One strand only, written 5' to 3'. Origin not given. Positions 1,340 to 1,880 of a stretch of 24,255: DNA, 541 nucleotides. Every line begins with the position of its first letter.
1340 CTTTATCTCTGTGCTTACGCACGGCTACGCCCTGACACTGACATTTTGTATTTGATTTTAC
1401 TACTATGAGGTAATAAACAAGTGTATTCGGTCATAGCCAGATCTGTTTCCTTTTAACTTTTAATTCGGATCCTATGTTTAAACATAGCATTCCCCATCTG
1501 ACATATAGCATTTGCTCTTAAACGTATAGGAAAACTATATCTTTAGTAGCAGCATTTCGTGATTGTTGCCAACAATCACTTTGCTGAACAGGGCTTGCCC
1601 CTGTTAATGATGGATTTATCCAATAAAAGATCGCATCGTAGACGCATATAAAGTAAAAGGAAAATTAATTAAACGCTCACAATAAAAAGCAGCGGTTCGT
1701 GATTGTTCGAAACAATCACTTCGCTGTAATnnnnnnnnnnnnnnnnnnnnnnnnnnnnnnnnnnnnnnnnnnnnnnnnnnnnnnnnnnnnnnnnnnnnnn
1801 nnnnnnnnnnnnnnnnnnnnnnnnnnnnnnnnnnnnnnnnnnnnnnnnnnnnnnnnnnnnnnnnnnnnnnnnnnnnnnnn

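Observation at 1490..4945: Family of ~230-bp structured repeats bracketing the Septu operon, with compensatory base changes preserving hairpins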

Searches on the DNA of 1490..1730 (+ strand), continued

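Call 68: search_with_rna_model(model_id=R1, sources=[L111, L100, L101, L102, L103, L104, L105, L106, L107, L108, L109, L001], max_evalue=5)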
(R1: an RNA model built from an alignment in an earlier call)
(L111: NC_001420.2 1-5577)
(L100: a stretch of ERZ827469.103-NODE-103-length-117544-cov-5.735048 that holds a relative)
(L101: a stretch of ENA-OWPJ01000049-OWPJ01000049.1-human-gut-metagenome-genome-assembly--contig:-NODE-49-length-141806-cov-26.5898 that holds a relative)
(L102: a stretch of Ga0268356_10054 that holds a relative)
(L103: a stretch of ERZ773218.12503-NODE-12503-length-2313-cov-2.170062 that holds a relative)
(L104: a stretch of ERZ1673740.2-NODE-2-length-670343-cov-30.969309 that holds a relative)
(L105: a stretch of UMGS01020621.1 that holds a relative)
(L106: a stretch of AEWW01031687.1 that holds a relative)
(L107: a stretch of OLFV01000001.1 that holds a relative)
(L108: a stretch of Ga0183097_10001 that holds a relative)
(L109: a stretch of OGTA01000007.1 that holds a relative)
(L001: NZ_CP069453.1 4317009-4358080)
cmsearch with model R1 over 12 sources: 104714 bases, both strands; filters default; matches with E-value up to 5: 59.
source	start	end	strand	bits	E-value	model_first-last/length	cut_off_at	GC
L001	16543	16623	+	103.7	1.1e-21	1-81/81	no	0.42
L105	1594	1675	-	101.3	3.9e-21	1-81/81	no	0.39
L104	5464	5544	-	100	7.9e-21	1-81/81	no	0.42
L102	157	238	+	99.7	9.3e-21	1-81/81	no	0.4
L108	1050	1131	+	99.7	9.3e-21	1-81/81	no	0.4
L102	862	942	+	97.5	3e-20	1-81/81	no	0.4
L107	1036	1116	-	97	3.9e-20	1-81/81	no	0.46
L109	6924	7003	+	96.3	5.5e-20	1-81/81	no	0.4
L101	94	174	+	94.5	1.4e-19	1-81/81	no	0.43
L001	19739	19819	+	93.5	2.4e-19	1-81/81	no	0.44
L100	233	314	+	91.8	6e-19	1-81/81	no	0.4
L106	567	648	+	90.9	9.8e-19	1-81/81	no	0.4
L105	2096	2175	-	89.8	1.7e-18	1-81/81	no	0.38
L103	853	934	-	89.4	2.1e-18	1-81/81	no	0.43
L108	726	807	+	88.8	2.8e-18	1-81/81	no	0.43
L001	19237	19317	+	72.7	1.4e-14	1-81/81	no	0.41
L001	19877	19950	+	47.1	1.1e-08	1-81/81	no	0.38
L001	16683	16775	+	43.2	8.6e-08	1-81/81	no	0.34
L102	297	388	+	42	1.6e-07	1-81/81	no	0.33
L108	1190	1281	+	42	1.6e-07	1-81/81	no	0.33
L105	1470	1536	-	40.2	4.2e-07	1-81/81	no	0.28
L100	372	417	+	38.3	1.2e-06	1-81/81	no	0.39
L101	234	279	+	37.2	2.1e-06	1-81/81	no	0.43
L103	730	795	-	36.4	3.1e-06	1-81/81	no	0.29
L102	998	1065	+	34.1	1.1e-05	1-81/81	no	0.31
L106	705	772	+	34.1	1.1e-05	1-81/81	no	0.31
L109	7061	7106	+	33.7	1.3e-05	1-81/81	no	0.37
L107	933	978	-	33.6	1.4e-05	1-81/81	no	0.39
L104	5361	5406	-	32.1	3.1e-05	1-81/81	no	0.43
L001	16610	16733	-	25.9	0.0008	1-81/81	no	0.33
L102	929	1047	-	25.2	0.0012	1-81/81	no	0.33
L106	635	754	-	25.1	0.0012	1-81/81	no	0.32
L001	19806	19927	-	24.8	0.0015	1-81/81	no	0.36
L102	225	347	-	22.5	0.0049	1-81/81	no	0.35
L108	1118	1240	-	22.5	0.0049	1-81/81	no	0.35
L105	1486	1607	+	21.7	0.0073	1-81/81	no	0.32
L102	141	207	-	20.9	0.011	1-81/81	no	0.37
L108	1034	1100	-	20.9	0.011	1-81/81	no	0.37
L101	77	144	-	19.4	0.026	1-81/81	no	0.41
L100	301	422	-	19.2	0.028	1-81/81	no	0.32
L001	16550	16586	-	18.9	0.033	8-44/81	no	0.43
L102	869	905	-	18.8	0.035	8-44/81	no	0.43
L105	1632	1668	+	18.7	0.036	8-44/81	no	0.46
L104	5501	5537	+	18.5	0.04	8-44/81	no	0.49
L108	733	769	-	18.4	0.042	8-44/81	no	0.43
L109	6931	6967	-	18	0.053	8-44/81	no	0.43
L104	5356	5477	+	18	0.053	1-81/81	no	0.38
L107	1080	1100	+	17.7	0.063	17-37/81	no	0.43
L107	928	1049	+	17.6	0.066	1-81/81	no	0.36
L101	161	284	-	17.6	0.066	1-81/81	no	0.37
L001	19755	19775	-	17.5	0.07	17-37/81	no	0.43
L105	2139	2159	+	17.4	0.073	17-37/81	no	0.38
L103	746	866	+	16.4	0.12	1-81/81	no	0.32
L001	13764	13823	-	15.9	0.16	1-81/81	no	0.22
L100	248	269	-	15.9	0.16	17-38/81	no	0.36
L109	6990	7111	-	15.8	0.17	1-81/81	no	0.35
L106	574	611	-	14.5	0.33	8-44/81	no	0.42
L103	884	951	+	13.6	0.53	1-81/81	no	0.43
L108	794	840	-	12.2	1.2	1-81/81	no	0.43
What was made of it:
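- On G4-type ssi / plasmid sso: R1 gives no match in phage G4 (call 68).
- Closest known: Single-strand initiation or origin signals. Different: No sequence or covariance-model similarity to the G4 complementary-strand origin (call 68).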
